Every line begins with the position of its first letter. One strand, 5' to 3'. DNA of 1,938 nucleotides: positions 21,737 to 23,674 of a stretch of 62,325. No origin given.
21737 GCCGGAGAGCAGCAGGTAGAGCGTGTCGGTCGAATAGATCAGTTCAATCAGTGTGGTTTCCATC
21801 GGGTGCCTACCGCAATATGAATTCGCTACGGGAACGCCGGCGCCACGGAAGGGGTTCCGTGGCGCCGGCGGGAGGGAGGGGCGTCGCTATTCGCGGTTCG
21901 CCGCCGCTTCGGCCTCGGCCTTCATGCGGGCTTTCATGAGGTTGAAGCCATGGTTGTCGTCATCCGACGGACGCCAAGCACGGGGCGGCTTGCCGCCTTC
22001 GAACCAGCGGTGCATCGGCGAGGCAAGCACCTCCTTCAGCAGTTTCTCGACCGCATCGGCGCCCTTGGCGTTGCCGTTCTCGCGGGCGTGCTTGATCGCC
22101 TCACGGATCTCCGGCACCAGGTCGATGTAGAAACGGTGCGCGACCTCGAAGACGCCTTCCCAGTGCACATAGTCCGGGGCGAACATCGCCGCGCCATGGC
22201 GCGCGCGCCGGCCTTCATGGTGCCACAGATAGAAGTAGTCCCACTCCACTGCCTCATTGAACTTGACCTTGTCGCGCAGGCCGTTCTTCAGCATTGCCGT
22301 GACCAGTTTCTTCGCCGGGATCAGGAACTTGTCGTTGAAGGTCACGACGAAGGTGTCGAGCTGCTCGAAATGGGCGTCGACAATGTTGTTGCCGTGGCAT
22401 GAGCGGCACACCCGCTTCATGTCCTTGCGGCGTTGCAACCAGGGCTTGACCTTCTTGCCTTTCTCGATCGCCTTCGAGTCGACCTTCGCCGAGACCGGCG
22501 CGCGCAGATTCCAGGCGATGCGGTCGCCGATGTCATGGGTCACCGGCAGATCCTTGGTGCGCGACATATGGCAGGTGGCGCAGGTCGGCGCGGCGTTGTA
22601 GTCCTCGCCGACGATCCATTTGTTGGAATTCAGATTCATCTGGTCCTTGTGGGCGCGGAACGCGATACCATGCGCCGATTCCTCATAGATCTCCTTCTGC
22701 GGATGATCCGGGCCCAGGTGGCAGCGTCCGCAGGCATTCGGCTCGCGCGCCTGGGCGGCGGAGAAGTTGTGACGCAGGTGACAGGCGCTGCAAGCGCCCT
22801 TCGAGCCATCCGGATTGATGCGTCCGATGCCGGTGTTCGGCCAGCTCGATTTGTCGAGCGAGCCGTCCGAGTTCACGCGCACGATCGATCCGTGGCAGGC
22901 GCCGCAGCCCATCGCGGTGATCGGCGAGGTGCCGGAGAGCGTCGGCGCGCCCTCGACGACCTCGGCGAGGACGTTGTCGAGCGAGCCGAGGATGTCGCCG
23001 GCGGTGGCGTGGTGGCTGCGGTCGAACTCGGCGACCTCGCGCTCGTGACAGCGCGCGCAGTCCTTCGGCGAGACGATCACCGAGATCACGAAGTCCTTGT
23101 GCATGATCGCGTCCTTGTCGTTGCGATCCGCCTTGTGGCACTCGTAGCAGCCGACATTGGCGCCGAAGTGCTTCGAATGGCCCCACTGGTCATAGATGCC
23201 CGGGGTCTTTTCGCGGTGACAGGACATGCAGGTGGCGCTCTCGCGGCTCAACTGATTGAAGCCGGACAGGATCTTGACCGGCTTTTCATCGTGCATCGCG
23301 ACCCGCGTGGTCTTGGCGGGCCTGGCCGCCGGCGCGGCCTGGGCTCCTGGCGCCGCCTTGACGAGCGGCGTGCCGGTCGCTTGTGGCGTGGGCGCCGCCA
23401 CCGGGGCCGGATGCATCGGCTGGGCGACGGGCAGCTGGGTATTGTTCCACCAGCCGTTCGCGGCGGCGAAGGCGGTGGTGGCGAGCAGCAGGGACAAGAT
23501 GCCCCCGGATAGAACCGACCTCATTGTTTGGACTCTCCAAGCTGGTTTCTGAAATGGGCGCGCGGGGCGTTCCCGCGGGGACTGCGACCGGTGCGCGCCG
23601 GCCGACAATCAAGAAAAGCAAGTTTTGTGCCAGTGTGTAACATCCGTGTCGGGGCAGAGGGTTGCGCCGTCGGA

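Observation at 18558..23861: Nitrogen-controlled operon: HAO-family octaheme cytochrome, Amt ammonium channel and a nine-heme/cytochrome-b fusion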

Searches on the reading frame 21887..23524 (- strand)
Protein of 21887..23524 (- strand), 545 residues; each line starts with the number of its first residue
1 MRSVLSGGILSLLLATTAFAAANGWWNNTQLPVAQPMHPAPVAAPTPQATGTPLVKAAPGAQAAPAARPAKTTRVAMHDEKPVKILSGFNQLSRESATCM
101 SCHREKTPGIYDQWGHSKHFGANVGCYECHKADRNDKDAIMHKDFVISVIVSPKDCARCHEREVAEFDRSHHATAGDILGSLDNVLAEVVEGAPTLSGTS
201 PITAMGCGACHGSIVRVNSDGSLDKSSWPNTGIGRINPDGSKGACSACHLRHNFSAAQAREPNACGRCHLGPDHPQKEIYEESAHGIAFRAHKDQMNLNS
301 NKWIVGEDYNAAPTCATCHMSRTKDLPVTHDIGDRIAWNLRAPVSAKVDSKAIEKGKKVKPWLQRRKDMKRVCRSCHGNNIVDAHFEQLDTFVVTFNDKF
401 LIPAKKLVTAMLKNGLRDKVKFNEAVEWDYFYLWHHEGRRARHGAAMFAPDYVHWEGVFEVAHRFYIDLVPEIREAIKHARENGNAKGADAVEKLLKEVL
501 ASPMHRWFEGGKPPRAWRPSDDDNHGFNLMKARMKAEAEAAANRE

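Call 4: search_protein_families(library=pfam, proteins=[window:21887-23524:-], max_evalue=0.01)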
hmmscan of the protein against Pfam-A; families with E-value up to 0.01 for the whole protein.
window:21887-23524:- (545 aa): 5 families
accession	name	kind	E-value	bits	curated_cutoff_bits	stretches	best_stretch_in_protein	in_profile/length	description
PF13447.11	Multi-haem_cyto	-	2.1e-25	89.9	21.9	1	243-419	96-263/269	Seven times multi-haem cytochrome CxxCH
PF14522.11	Cytochrome_C7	-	6.8e-11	42.3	24.8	2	204-269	13-66/67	Cytochrome c7 and related cytochrome c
PF13435.11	Cytochrome_C554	-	2.5e-09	38.4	20.8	1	264-323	1-59/84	Cytochrome c554 and c-prime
PF14537.11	Cytochrom_c3_2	-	8.7e-07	29.8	25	0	155-269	8-78/79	Cytochrome c3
PF09699.15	Paired_CXXCH_1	-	1.5e-06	28.3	20.6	0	242-269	6-36/41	Doubled CXXCH motif (Paired_CXXCH_1)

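Call 5: search_protein_families(library=ncbifam, proteins=[window:21887-23524:-], max_evalue=0.01)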
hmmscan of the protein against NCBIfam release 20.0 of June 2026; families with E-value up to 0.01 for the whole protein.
window:21887-23524:- (545 aa): 6 families
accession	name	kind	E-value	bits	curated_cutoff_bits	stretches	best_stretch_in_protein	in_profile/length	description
NF052343.1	hydrazine_HDH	equivalog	4.7e-19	68.1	900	1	206-435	187-401/564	hydrazine dehydrogenase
TIGR03508.1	decahem_SO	subfamily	2.5e-15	56.7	192.2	2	90-172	62-137/258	DmsE family decaheme c-type cytochrome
NF041028.1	decahem_GSU2203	exception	3.3e-10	39.7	325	1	79-172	83-168/317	GSU2203 family decaheme c-type cytochrome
TIGR01904.2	GSu_C4xC__C2xCH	domain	0.00035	20.3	27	0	91-139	16-65/73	CxxxxCH/CxxCH domain c-type cytochrome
TIGR03153.1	cytochr_NrfH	equivalog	0.00097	19.2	134.2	0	87-132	19-61/138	cytochrome c nitrite reductase small subunit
NF052341.1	hydrazine_gamma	equivalog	0.0072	15.3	625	0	119-141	204-226/339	hydrazine synthase subunit gamma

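Call 6: search_solved_structures(query=window:21887-23524:-, max_evalue=1, show_alignments=3)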
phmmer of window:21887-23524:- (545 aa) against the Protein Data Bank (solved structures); distinct sequences matched with E-value up to 1: 9.
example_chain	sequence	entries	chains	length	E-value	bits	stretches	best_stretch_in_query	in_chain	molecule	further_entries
4qo5_A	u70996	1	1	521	2e-48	168.5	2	123-332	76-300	Hypothetical multiheme protein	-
6h5l_A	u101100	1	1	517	4.5e-21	78.2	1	244-416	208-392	Similar to hydroxylamine oxidoreductase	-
1fgj_A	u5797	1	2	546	5.4e-16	61.5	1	242-394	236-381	HYDROXYLAMINE OXIDOREDUCTASE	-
4fas_A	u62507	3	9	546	6.7e-16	61.2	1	242-394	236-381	Hydroxylamine oxidoreductase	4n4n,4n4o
6m0p_A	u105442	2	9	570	9e-16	60.7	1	242-394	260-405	Aerobic hydroxylamine oxidoreductase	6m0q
4n4j_A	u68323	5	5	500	1.4e-14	56.8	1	243-428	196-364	hydroxylamine oxidoreductase | Similar to hydroxylamine oxidoreductase hao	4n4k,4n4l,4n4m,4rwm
6hif_G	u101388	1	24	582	2.1e-13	52.9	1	216-436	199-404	Hydrazine dehydrogenase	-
6t5e_A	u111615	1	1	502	4.2e-13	51.9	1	243-327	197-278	Hydroxylamine oxidoreductase-like protein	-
7kjk_A4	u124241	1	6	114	0.87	11.3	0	387-444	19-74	Head completion protein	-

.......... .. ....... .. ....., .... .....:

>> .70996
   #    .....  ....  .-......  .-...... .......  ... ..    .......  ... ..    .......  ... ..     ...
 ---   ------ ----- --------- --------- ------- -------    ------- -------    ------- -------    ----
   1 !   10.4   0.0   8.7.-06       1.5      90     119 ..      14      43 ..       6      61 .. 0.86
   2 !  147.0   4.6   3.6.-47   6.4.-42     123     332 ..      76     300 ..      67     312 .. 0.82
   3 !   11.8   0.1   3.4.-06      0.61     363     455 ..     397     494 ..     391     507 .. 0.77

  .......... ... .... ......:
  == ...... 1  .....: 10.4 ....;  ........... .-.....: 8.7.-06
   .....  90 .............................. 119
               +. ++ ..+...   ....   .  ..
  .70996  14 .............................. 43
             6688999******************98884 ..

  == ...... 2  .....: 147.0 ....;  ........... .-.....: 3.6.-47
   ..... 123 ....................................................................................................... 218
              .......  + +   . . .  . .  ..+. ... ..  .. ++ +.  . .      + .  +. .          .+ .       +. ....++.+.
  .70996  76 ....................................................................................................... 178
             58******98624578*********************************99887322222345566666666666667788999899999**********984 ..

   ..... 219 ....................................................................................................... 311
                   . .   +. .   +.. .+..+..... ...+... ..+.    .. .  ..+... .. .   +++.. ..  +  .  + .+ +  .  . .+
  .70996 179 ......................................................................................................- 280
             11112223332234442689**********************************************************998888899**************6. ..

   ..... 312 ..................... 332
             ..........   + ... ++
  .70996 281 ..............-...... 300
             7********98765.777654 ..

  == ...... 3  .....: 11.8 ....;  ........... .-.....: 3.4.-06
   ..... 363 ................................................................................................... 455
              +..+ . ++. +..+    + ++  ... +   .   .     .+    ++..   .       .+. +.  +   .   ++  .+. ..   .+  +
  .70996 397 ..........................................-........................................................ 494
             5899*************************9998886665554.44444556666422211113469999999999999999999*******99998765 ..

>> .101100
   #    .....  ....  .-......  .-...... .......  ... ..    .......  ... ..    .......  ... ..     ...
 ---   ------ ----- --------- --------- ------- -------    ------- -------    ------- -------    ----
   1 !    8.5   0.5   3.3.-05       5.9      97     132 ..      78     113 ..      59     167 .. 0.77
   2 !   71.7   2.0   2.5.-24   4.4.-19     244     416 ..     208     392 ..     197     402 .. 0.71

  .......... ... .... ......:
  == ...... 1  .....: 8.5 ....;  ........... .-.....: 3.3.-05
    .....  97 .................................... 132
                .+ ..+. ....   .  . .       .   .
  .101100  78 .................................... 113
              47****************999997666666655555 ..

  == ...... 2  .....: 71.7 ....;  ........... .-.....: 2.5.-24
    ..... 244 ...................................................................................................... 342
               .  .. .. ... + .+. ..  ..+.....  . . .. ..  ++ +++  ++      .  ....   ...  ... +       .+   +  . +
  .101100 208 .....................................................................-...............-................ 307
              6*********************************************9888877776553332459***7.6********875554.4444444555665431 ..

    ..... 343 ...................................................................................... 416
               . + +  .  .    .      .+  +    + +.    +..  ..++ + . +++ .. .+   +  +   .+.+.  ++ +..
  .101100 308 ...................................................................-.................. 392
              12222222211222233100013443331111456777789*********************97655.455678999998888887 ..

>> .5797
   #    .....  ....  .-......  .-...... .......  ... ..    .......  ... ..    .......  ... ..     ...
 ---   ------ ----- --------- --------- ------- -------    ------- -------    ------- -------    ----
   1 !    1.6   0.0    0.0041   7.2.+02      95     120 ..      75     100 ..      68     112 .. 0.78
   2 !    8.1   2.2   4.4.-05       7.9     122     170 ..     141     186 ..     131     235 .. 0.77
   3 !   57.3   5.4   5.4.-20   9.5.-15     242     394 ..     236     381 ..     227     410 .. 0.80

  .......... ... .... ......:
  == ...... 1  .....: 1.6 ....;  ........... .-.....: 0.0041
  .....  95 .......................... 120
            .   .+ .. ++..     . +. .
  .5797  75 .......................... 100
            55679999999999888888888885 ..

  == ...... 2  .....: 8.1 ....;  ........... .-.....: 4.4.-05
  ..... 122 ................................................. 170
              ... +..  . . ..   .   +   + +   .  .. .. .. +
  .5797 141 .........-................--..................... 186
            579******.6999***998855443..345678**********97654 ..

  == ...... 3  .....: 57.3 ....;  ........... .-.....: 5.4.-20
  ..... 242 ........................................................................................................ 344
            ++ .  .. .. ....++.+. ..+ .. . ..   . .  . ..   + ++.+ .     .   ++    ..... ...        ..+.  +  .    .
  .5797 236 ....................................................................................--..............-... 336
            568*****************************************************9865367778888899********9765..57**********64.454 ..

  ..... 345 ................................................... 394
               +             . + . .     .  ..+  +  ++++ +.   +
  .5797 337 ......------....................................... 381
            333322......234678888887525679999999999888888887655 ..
